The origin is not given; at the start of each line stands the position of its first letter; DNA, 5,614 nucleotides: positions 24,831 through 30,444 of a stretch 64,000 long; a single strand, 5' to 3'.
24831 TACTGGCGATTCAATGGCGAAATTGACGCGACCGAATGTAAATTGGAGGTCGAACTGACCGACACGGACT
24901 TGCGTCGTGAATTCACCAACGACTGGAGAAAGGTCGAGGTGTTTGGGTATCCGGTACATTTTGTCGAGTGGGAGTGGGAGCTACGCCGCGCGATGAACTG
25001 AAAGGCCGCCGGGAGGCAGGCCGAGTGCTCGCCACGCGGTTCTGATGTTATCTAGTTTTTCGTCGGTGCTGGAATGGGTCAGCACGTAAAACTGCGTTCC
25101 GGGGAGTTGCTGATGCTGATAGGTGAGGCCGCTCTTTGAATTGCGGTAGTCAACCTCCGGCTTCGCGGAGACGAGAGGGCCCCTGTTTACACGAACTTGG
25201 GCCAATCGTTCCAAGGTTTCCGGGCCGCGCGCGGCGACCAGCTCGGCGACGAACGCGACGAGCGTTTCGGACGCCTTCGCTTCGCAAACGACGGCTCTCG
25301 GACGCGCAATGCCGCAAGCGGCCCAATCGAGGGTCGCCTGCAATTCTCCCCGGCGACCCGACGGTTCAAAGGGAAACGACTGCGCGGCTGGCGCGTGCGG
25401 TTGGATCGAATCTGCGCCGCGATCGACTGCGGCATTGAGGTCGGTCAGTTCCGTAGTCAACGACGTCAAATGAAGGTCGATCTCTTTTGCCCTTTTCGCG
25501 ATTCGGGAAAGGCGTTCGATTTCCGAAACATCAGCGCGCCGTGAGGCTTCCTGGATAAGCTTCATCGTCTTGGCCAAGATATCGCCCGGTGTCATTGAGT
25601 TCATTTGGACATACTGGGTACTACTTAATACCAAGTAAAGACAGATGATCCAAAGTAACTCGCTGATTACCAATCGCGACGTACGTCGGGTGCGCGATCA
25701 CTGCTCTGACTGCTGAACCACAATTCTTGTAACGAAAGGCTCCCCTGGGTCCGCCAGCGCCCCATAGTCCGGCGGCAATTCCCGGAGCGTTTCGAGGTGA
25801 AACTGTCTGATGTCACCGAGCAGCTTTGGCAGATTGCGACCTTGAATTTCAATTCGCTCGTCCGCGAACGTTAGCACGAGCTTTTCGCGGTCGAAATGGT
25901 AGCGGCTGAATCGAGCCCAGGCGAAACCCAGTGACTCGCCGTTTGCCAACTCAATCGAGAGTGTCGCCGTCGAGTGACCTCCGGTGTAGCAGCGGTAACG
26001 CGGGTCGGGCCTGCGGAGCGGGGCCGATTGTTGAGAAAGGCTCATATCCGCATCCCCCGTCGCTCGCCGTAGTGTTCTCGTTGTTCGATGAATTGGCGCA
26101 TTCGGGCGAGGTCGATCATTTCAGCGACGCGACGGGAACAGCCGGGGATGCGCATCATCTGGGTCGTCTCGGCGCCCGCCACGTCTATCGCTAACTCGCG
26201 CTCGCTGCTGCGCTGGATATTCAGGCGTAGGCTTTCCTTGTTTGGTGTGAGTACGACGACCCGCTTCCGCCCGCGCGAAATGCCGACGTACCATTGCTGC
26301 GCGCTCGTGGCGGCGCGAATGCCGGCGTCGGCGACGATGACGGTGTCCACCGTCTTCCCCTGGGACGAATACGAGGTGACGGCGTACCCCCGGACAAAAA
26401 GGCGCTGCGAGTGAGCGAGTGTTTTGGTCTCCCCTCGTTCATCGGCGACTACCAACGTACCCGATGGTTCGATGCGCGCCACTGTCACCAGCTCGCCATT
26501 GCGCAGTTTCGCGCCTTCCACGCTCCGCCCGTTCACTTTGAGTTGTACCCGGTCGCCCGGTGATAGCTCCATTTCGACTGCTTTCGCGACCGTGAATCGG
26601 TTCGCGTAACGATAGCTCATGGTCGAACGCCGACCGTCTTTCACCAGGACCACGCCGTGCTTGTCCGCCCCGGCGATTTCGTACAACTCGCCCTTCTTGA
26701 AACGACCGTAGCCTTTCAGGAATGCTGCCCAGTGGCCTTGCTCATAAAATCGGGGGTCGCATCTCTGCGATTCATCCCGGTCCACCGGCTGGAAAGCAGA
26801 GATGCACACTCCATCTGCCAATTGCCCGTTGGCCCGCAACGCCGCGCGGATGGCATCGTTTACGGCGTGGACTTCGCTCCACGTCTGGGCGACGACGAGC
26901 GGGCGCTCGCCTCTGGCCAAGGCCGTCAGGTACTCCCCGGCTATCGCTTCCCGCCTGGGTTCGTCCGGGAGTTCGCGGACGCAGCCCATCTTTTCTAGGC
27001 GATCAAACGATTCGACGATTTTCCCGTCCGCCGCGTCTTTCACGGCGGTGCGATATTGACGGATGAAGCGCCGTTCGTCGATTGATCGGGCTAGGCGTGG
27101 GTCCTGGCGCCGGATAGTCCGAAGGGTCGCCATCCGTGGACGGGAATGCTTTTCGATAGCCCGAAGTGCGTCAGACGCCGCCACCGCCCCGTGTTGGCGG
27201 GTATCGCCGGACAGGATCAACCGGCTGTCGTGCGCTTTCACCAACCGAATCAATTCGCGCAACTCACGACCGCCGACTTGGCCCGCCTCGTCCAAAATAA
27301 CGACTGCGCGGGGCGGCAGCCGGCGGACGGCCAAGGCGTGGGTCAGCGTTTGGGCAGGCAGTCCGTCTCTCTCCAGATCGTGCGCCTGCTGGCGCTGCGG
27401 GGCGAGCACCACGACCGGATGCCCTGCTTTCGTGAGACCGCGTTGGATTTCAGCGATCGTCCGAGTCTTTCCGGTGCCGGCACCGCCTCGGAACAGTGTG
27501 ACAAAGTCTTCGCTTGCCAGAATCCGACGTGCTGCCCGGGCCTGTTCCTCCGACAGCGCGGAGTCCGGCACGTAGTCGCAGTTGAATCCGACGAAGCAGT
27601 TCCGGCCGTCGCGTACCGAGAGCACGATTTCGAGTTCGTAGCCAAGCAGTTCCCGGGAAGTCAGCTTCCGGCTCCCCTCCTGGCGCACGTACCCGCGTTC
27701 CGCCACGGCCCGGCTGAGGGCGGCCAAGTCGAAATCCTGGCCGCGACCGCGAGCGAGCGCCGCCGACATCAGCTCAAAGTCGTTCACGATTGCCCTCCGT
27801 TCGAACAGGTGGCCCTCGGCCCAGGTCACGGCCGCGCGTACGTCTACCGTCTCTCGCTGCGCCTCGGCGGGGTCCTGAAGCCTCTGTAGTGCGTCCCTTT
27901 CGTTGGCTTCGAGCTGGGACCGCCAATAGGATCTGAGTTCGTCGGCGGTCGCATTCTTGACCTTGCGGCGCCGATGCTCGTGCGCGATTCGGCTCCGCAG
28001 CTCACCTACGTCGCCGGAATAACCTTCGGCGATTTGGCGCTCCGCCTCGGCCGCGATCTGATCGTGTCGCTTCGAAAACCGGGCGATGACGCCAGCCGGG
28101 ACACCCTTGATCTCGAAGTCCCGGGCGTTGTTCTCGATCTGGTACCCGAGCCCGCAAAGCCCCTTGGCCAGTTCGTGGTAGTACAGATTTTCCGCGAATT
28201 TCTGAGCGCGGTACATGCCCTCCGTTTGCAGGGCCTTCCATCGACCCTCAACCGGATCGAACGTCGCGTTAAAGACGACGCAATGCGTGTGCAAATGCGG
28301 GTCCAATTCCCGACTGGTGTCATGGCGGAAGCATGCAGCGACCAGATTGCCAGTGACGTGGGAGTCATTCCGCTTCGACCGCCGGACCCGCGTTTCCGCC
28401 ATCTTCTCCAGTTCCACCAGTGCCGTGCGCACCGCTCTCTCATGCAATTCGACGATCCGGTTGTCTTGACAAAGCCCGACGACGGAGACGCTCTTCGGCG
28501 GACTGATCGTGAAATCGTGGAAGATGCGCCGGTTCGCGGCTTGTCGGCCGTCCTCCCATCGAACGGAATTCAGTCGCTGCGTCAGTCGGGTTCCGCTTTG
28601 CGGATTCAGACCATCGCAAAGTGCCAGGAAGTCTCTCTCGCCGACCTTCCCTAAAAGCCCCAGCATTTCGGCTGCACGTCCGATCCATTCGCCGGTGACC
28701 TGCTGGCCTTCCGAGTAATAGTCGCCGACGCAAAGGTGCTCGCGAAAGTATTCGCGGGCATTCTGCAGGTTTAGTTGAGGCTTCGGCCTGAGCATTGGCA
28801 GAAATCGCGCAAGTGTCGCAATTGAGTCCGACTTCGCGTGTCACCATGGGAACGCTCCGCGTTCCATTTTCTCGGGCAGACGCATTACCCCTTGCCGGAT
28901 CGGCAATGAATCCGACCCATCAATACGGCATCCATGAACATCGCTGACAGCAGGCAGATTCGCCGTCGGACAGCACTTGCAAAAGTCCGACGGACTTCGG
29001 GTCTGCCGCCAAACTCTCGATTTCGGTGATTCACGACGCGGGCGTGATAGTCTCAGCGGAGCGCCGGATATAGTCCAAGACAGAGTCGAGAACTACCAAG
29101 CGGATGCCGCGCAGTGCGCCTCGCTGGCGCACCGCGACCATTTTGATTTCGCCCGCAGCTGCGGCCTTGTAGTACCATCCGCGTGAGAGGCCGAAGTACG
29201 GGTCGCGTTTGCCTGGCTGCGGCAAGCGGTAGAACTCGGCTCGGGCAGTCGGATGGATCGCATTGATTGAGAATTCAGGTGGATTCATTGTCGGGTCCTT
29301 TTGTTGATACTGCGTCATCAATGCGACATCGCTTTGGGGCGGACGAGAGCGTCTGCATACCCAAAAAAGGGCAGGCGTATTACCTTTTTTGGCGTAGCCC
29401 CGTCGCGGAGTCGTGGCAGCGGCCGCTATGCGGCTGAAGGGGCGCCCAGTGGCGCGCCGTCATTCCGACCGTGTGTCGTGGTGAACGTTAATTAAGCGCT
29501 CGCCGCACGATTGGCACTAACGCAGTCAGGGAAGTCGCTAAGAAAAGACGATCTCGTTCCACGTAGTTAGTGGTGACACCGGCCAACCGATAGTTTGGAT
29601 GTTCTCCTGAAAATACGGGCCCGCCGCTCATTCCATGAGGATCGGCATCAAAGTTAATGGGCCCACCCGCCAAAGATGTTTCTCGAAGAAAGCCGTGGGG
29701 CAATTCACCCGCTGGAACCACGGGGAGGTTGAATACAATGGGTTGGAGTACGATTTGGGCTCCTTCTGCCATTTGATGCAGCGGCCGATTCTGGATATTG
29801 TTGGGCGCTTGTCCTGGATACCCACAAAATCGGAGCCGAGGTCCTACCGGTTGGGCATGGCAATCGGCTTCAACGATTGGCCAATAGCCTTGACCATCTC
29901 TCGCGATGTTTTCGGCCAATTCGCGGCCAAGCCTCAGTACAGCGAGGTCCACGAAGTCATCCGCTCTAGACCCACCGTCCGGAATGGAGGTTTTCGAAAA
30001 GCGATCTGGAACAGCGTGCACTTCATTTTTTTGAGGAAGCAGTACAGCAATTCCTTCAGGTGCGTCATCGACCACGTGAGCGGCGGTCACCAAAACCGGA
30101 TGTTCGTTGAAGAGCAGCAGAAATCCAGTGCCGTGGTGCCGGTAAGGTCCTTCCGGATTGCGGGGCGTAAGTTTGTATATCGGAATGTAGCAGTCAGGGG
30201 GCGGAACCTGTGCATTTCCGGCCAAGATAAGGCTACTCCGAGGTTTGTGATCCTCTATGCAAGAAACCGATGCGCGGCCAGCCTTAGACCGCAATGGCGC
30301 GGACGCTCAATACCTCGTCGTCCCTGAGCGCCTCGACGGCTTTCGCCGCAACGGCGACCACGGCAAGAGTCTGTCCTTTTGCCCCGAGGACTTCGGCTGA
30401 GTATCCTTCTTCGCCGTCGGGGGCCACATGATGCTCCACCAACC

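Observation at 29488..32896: Integrase-proximal, translationally coupled array of small immunity-like genes ending in a protease (acquired-defence-like cargo)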

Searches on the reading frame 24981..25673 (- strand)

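Call 9: search_protein_families(library=pfam, max_evalue=1, proteins=[window:24981-25673:-])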
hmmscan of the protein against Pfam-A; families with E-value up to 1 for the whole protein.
window:24981-25673:- (230 aa): 1 family
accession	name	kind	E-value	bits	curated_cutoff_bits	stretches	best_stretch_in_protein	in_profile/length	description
PF02455.21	Hex_IIIa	-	0.19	10.9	25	1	19-77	179-237/539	Hexon-associated protein (IIIa)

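Call 10: search_protein_families(library=padloc, max_evalue=0.1, proteins=[window:24981-25673:-])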
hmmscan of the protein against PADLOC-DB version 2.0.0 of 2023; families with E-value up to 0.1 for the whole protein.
window:24981-25673:- (230 aa): 0 families

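Call 11: search_protein_families(library=ncbifam, max_evalue=0.1, proteins=[window:24981-25673:-])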
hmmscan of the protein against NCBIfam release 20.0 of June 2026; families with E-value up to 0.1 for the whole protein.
window:24981-25673:- (230 aa): 1 family
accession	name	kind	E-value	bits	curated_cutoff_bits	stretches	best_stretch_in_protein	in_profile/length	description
NF043004.1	CjTranTraC_Agrob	equivalog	0.083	13.6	120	0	40-83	15-60/98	conjugal transfer protein TraC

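Call 83: search_protein_families(library=phrogs, max_evalue=0.01, proteins=[window:24981-25673:-])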
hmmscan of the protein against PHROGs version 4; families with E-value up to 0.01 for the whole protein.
window:24981-25673:- (230 aa): 0 families

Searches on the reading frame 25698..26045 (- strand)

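Call 9: search_protein_families(library=pfam, max_evalue=1, proteins=[window:25698-26045:-])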
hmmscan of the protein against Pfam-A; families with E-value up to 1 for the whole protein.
window:25698-26045:- (115 aa): 1 family
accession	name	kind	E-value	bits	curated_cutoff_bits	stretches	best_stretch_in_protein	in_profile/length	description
PF06868.16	DUF1257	-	0.066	13.9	22.2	1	16-50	15-48/103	Protein of unknown function (DUF1257)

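Call 10: search_protein_families(library=padloc, max_evalue=0.1, proteins=[window:25698-26045:-])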
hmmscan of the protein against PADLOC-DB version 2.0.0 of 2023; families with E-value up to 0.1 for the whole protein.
window:25698-26045:- (115 aa): 1 family
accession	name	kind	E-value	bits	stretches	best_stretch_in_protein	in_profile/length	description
PDLC03149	Specificity_I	-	0.011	12.7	1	14-68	134-188/401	Type I specificity subunit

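Call 11: search_protein_families(library=ncbifam, max_evalue=0.1, proteins=[window:25698-26045:-])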
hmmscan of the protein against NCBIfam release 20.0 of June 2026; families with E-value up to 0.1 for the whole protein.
window:25698-26045:- (115 aa): 0 families

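Call 83: search_protein_families(library=phrogs, max_evalue=0.01, proteins=[window:25698-26045:-])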
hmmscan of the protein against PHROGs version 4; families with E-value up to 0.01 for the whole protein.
window:25698-26045:- (115 aa): 0 families

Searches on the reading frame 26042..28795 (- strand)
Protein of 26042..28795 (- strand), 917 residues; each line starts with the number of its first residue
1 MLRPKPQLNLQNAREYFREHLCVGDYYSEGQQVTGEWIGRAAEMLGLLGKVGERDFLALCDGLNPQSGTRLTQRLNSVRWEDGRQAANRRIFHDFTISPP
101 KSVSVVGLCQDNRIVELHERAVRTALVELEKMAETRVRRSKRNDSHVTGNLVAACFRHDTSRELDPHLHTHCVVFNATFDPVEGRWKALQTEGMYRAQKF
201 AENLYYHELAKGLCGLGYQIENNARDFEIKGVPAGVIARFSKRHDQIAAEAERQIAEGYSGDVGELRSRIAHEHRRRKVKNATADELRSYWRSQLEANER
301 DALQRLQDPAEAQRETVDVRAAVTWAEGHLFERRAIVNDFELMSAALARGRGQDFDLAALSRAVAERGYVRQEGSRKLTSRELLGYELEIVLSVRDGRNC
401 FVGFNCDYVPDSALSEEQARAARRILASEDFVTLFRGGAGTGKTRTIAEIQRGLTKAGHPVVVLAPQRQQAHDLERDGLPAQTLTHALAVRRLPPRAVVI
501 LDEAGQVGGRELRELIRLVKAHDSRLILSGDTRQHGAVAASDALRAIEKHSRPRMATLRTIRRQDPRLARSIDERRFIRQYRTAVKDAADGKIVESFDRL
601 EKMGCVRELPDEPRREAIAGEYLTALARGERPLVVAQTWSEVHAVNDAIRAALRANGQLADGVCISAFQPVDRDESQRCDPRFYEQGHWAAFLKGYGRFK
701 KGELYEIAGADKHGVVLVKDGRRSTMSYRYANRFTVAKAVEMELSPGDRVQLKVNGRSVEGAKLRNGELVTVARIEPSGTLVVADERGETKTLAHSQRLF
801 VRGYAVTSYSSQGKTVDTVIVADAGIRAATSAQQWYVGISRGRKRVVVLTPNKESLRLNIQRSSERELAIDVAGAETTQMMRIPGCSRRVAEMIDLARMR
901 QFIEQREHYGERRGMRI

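Call 4: search_protein_families(library=pfam, max_evalue=0.1, proteins=[window:26042-28795:-])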
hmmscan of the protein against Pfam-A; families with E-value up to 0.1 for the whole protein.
window:26042-28795:- (917 aa): 14 families
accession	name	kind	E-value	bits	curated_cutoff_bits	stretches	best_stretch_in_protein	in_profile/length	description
PF08751.17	TrwC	-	9.7e-82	275.2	25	1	11-296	2-284/286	TrwC relaxase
PF13604.12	AAA_30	-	2.4e-39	135.5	27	1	414-609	2-189/191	AAA domain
PF13245.12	AAA_19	-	9.5e-11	42.4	25.1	1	427-535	8-129/134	AAA domain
PF01443.25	Viral_helicase1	-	3.6e-09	37.2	21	1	436-546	4-109/228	Viral superfamily 1 RNA helicase core domain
PF13086.12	AAA_11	-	1.1e-08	35.6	27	1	414-463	2-57/257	AAA domain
PF22232.2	TraI_hel_assoc_N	-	3.6e-06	28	27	1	437-529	1-98/99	TraI helicase-associated ssDNA bd, N-terminal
PF13538.12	UvrD_C_2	-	2.3e-05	24.6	27.4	1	803-848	2-51/52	UvrD-like helicase C-terminal domain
PF13439.12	Glyco_transf_4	-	0.00013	22.5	28.5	1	442-580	3-126/170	Glycosyltransferase Family 4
PF04851.21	ResIII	-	0.0018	18.7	22.5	1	414-471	4-66/164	Type III restriction enzyme, res subunit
PF13401.12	AAA_22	-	0.0021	18.8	27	0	439-532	14-124/130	AAA domain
PF02562.22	PhoH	-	0.0074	16.2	27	0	496-549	120-173/205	PhoH-like protein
PF13579.12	Glyco_trans_4_4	-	0.011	16.6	29.7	1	442-581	2-128/158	Glycosyl transferase 4-like domain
PF04986.18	Y2_Tnp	-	0.028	14.9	20.9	1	155-210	4-57/183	Putative transposase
PF00448.28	SRP54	-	0.077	13.1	22.7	0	432-465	3-36/196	SRP54-type protein, GTPase domain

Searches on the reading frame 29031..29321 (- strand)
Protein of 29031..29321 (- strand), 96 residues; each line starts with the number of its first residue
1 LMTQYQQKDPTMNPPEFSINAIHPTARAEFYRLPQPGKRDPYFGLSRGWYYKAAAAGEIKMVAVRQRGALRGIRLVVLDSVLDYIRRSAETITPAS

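Call 4: search_protein_families(library=pfam, max_evalue=0.1, proteins=[window:29031-29321:-])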
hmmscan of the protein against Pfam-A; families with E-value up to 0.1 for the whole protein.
window:29031-29321:- (96 aa): 0 families

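Call 9: search_protein_families(library=pfam, max_evalue=1, proteins=[window:29031-29321:-])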
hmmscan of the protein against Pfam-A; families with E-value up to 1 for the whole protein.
window:29031-29321:- (96 aa): 1 family
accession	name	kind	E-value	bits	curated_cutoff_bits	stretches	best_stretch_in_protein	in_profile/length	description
PF11112.13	PyocinActivator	-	0.16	12.6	24.2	1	40-89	21-71/74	Pyocin activator protein PrtN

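Call 10: search_protein_families(library=padloc, max_evalue=0.1, proteins=[window:29031-29321:-])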
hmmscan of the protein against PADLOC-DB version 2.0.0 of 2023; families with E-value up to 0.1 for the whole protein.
window:29031-29321:- (96 aa): 0 families

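Call 11: search_protein_families(library=ncbifam, max_evalue=0.1, proteins=[window:29031-29321:-])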
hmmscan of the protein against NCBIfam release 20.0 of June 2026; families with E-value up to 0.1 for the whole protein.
window:29031-29321:- (96 aa): 0 families

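Call 83: search_protein_families(library=phrogs, max_evalue=0.01, proteins=[window:29031-29321:-])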
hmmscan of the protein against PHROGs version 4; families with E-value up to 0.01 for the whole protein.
window:29031-29321:- (96 aa): 0 families

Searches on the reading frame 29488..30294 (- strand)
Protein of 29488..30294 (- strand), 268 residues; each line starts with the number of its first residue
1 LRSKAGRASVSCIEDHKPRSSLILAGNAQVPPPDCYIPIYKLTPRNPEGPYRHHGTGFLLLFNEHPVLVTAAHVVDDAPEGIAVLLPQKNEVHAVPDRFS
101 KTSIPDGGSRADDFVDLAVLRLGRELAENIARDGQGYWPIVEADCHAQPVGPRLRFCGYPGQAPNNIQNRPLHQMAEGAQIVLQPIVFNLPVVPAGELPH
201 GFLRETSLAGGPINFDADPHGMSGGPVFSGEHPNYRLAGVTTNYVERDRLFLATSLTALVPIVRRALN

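Call 4: search_protein_families(library=pfam, max_evalue=0.1, proteins=[window:29488-30294:-])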
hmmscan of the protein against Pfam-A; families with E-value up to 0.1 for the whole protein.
window:29488-30294:- (268 aa): 2 families
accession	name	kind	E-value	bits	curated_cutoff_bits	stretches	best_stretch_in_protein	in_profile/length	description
PF13365.12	Trypsin_2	-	3.1e-08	34.9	27.6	1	55-229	1-136/144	Trypsin-like peptidase domain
PF00089.32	Trypsin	-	0.0094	16.2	20.6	1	56-242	28-196/220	Trypsin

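Call 10: search_protein_families(library=padloc, max_evalue=0.1, proteins=[window:29488-30294:-])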
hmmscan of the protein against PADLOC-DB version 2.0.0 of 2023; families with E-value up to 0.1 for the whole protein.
window:29488-30294:- (268 aa): 5 families
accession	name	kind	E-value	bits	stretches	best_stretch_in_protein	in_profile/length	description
PDLC03855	LmuA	-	2.6e-07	28.3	1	54-246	16-175/425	-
PDLC05022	PDC-S45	-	7.2e-06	23.2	1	52-133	36-126/293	-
PDLC04593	PDC-M35A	-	3.6e-05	21.7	1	51-128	19-96/216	-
PDLC02959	RT-Protease_XI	-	0.00056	16.9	1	52-204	349-453/510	single gene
PDLC02960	RT-Protease_XI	-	0.00096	16.2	1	54-204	349-450/506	single gene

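Call 11: search_protein_families(library=ncbifam, max_evalue=0.1, proteins=[window:29488-30294:-])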
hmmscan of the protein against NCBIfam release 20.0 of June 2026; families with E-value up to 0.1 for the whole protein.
window:29488-30294:- (268 aa): 0 families

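Call 16: find_encoding_contigs(protein=window:29488-30294:-, flank=10000, max_places=10)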
Protein window:29488-30294:- (268 aa): no gene with exactly this product is on record in the collection.

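Call 20: find_homologous_proteins(query=window:29488-30294:-, max_evalue=0.001)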
Query window:29488-30294:- (268 aa): 3 proteins with E <= 0.001 among 2613 candidates.
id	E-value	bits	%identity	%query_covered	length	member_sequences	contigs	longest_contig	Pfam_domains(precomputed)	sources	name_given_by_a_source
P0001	7.3e-11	60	31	59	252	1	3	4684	-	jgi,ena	-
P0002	1.4e-10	59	30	78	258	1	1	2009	PF13365.13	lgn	-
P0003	3.7e-8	51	27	79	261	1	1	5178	PF13365.13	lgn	-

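Call 21: find_encoding_contigs(protein=P0001, flank=5000, max_places=5)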
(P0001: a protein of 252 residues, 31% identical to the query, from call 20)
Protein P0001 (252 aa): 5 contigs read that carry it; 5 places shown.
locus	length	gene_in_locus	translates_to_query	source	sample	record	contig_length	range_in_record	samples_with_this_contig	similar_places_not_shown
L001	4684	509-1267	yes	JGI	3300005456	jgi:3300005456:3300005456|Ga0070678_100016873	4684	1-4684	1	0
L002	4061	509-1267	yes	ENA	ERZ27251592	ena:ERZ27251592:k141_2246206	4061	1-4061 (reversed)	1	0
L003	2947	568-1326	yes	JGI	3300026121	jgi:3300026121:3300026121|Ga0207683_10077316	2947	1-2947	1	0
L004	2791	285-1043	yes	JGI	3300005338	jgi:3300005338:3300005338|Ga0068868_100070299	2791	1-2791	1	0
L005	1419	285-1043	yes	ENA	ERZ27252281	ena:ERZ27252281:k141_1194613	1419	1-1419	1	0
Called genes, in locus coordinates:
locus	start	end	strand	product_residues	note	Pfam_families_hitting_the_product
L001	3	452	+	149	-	?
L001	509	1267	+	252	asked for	-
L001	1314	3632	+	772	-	PF12770:CHAT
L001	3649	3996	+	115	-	-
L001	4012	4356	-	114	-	-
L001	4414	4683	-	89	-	?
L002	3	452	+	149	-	?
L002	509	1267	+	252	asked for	-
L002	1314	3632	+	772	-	PF12770:CHAT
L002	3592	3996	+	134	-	-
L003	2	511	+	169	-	?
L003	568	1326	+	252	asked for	-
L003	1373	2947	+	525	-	?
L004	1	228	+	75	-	?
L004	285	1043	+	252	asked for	-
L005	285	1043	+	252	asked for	-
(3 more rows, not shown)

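Call 22: find_encoding_contigs(protein=P0003, flank=5000, max_places=5)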
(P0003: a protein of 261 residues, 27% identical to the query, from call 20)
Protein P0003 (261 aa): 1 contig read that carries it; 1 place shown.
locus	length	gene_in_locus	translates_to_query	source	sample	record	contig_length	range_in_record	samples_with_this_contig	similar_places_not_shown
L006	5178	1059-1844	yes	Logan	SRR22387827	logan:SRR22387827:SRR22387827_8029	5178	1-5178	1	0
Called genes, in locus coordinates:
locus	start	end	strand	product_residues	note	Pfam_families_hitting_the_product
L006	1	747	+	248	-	?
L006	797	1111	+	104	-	-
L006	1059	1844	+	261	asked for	PF13365:Trypsin_2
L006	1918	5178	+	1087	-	?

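Call 23: search_protein_families(library=pfam, max_evalue=0.01, proteins=[L001:3-452:+, L001:3649-3996:+, L001:4012-4356:-, L006:1-747:+, L006:797-1111:+, L006:1918-5178:+, P0002])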
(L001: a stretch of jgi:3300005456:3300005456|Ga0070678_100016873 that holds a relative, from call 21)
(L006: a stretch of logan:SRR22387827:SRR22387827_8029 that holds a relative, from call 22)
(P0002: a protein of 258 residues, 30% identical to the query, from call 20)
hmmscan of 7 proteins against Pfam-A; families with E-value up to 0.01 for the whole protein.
L001:3-452:+ (149 aa): 1 family
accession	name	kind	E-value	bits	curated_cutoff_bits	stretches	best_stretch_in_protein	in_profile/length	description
PF09983.15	JetD_C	-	7.6e-11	42.1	22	1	12-143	38-171/179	Wadjet protein JetD, C-terminal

L001:3649-3996:+ (115 aa): 0 families

L001:4012-4356:- (114 aa): 0 families

L006:1-747:+ (248 aa): 0 families

L006:797-1111:+ (104 aa): 0 families

L006:1918-5178:+ (1087 aa): 1 family
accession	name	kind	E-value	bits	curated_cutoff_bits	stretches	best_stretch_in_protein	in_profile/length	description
PF13289.12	SIR2_2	-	3.7e-18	66.4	24.5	1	106-236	3-137/141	SIR2-like domain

P0002 (258 aa): 2 families
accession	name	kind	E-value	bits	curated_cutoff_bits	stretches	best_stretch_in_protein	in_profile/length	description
PF13365.12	Trypsin_2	-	2.2e-11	45.1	27.6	1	26-207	1-139/144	Trypsin-like peptidase domain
PF00089.32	Trypsin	-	0.00047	20.5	20.6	1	25-137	26-134/220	Trypsin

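Call 83: search_protein_families(library=phrogs, max_evalue=0.01, proteins=[window:29488-30294:-])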
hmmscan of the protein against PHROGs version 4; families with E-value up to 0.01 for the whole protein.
window:29488-30294:- (268 aa): 1 family
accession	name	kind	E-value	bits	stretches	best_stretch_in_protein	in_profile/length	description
phrog_7688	-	unknown function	6.6e-05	23.1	0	48-90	19-64/288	-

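Call 105: search_solved_structures(query=A7, max_evalue=0.1)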
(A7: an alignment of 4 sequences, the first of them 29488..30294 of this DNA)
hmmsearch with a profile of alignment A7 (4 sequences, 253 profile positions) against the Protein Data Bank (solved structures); distinct sequences matched with E-value up to 0.1: 0.
